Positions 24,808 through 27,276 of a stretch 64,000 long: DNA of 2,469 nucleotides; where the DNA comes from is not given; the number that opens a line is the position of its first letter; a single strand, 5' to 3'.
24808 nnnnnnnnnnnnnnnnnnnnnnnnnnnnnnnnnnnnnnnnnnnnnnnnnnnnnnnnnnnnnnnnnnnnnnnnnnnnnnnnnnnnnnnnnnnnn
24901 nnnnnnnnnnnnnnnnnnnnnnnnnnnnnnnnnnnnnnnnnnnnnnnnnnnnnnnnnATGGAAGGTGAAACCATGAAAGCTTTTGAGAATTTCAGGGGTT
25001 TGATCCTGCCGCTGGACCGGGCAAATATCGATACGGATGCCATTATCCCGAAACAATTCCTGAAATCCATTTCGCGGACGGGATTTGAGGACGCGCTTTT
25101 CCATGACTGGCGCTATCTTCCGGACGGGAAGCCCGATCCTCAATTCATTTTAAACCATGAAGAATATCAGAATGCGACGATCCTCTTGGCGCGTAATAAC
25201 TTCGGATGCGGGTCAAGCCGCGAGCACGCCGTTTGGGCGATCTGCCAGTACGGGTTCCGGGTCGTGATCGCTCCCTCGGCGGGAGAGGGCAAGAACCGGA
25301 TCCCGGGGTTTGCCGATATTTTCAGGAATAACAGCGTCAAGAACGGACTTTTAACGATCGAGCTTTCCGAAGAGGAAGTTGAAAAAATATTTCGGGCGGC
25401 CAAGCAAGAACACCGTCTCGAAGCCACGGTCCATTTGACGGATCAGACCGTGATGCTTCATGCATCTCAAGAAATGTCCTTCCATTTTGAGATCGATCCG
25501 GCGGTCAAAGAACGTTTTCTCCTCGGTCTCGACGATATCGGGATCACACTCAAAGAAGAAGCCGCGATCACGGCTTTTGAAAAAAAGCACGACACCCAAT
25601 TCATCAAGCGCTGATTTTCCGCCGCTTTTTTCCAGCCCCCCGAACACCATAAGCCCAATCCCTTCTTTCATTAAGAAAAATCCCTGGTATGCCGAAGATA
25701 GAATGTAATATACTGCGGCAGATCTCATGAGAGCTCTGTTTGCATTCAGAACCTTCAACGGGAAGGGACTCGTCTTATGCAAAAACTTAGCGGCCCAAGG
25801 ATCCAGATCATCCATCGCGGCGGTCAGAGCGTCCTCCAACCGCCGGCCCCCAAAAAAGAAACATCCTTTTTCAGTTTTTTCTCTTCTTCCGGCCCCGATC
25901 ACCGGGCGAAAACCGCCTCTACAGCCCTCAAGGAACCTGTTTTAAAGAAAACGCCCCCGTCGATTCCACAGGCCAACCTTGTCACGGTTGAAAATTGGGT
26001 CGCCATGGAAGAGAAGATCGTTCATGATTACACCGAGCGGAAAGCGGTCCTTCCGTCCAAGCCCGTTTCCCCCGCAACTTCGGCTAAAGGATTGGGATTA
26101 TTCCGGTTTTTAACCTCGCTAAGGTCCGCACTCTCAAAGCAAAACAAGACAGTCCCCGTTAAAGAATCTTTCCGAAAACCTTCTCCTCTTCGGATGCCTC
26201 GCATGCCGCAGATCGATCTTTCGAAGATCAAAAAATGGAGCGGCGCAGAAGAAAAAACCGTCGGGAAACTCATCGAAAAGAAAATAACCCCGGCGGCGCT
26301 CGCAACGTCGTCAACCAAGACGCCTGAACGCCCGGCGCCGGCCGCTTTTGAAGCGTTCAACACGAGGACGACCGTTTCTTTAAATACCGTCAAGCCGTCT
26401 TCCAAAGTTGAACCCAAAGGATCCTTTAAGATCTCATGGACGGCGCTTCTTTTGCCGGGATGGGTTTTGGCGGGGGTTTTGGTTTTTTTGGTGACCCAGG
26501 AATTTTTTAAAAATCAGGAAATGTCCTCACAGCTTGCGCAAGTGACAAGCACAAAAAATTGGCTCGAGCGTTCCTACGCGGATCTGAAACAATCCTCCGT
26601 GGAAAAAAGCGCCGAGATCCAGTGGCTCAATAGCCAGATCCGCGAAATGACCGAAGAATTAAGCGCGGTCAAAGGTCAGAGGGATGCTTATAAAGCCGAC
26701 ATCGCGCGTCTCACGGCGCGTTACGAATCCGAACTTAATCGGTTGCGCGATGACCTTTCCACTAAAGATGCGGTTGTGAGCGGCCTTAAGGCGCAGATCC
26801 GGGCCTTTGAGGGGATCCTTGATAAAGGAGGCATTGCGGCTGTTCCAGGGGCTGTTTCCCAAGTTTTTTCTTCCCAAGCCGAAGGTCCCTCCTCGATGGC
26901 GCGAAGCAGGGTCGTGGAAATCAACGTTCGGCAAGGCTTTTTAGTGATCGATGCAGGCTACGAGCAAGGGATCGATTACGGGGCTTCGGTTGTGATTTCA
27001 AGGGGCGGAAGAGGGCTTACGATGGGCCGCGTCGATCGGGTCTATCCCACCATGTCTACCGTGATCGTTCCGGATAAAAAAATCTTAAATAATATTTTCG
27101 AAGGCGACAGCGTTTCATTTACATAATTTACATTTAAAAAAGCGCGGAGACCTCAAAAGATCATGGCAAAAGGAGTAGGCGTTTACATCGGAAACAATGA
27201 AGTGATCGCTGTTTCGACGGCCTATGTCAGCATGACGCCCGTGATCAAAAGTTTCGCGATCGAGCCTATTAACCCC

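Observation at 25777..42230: Complete T4P/T2SS-like locus with PilM-PilN fusion, triple tandem pilins and no PilT/PilD in cis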

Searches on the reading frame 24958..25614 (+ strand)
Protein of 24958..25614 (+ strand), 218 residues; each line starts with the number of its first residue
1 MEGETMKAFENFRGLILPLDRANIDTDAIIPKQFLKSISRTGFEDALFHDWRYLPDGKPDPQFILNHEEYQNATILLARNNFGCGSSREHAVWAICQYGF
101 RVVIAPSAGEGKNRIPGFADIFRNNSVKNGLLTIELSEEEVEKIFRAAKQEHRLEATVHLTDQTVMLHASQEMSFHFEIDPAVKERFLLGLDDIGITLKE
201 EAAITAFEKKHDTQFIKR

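Call 4: search_protein_families(library=pfam, proteins=[window:24958-25614:+], max_evalue=0.01)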
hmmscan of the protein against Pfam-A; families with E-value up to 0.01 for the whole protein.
window:24958-25614:+ (218 aa): 1 family
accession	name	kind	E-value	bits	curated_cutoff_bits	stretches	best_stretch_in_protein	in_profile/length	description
PF00694.25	Aconitase_C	-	1.5e-32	113.1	22.8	1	6-138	1-130/131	Aconitase C-terminal domain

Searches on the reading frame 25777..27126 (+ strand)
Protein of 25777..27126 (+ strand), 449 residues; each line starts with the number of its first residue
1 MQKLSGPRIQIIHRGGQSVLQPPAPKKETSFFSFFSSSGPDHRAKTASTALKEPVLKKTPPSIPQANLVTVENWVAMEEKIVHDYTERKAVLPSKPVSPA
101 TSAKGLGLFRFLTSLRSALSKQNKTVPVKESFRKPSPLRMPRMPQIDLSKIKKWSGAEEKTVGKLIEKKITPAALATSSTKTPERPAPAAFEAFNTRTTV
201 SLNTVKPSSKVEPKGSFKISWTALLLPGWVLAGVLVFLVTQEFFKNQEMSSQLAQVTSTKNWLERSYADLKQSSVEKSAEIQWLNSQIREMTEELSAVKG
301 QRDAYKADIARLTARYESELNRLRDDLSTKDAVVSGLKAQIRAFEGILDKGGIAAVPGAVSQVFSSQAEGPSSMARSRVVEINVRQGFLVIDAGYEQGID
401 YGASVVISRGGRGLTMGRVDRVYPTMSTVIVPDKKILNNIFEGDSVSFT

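Call 3: search_protein_families(library=pfam, proteins=[window:25777-27126:+], max_evalue=0.01)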
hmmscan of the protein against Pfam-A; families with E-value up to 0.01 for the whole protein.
window:25777-27126:+ (449 aa): 2 families
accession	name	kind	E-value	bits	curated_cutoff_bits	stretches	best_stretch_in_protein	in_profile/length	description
PF00038.26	Filament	-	0.00018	21.7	40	1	273-341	211-279/313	Intermediate filament protein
PF04085.20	MreC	-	0.0032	17.7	28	1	387-430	11-50/147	Rod shape-determining protein MreC, barrel core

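Call 6: search_protein_families(library=ncbifam, proteins=[window:25777-27126:+], max_evalue=0.01)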
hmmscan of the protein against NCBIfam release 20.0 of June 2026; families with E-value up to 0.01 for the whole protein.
window:25777-27126:+ (449 aa): 7 families
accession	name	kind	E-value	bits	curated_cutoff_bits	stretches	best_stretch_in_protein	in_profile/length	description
TIGR04523.1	Mplasa_alph_rch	subfamily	1.2e-05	23.5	270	1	245-345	406-509/745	helix-rich protein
NF045487.1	ASRP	equivalog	0.0002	20.1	300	1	259-341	311-392/593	archaea-specific SMC-related protein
TIGR04211.1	SH3_and_anchor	equivalog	0.0014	18.2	65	1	245-334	67-155/198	TIGR04211 family SH3 domain-containing protein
NF051443.1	NheC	equivalog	0.0015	17.9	420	1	276-360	145-229/352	non-hemolytic enterotoxin subunit C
TIGR02169.1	SMC_prok_A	equivalog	0.0026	15.5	729.4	1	247-339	298-390/1165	chromosome segregation protein SMC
TIGR02168.1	SMC_prok_B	equivalog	0.0038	15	567.35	1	248-338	264-357/1181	chromosome segregation protein SMC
NF003034.1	PRK03918.1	equivalog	0.0051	14.8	700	1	250-376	646-765/878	DNA double-strand break repair ATPase Rad50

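Call 94: search_solved_structures(query=A5, max_evalue=10)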
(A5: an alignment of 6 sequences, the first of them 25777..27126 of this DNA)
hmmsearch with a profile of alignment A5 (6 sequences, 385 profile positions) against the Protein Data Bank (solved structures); distinct sequences matched with E-value up to 10: 30.
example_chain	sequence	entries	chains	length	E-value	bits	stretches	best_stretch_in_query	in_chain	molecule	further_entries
8arf_B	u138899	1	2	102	0.0042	19.3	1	213-278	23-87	Protein Spindly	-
9ivk_A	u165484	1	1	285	0.0042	19.3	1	99-182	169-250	HBC599 membrane protein binder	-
8q84_A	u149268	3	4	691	0.015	17.5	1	208-286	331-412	Kinetochore protein NDC80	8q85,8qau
9y6s_8E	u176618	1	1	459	0.062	15.5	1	232-262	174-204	T-lymphocyte triggering factor, putative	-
5xau_C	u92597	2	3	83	0.14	14.3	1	178-228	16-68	Laminin subunit gamma-1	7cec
7bjs_A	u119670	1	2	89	0.17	14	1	183-262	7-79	Kinesin heavy chain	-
5mc9_C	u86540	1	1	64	0.2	13.8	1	185-229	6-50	Laminin subunit gamma-1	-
5aps_A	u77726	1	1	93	0.26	13.4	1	173-226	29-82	GENERAL CONTROL PROTEIN GCN4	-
3he4_A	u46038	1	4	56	0.33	13.1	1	177-220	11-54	SYNZIP6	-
2x7a_A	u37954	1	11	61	0.84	11.7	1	175-231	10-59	BONE MARROW STROMAL ANTIGEN 2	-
6inr_A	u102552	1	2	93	0.85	11.7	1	204-272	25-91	Putative effector, AYWB SAP54-like protein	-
3pdy_A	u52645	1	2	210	1.1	11.4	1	207-263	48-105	Plectin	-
3htk_A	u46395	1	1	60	1.2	11.3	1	183-237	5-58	Structural maintenance of chromosomes protein 5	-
6ec0_A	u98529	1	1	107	1.3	11.1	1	177-259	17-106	Keratin 1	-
6e6a_B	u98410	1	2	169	1.4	11.1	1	206-295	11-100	Inclusion membrane protein A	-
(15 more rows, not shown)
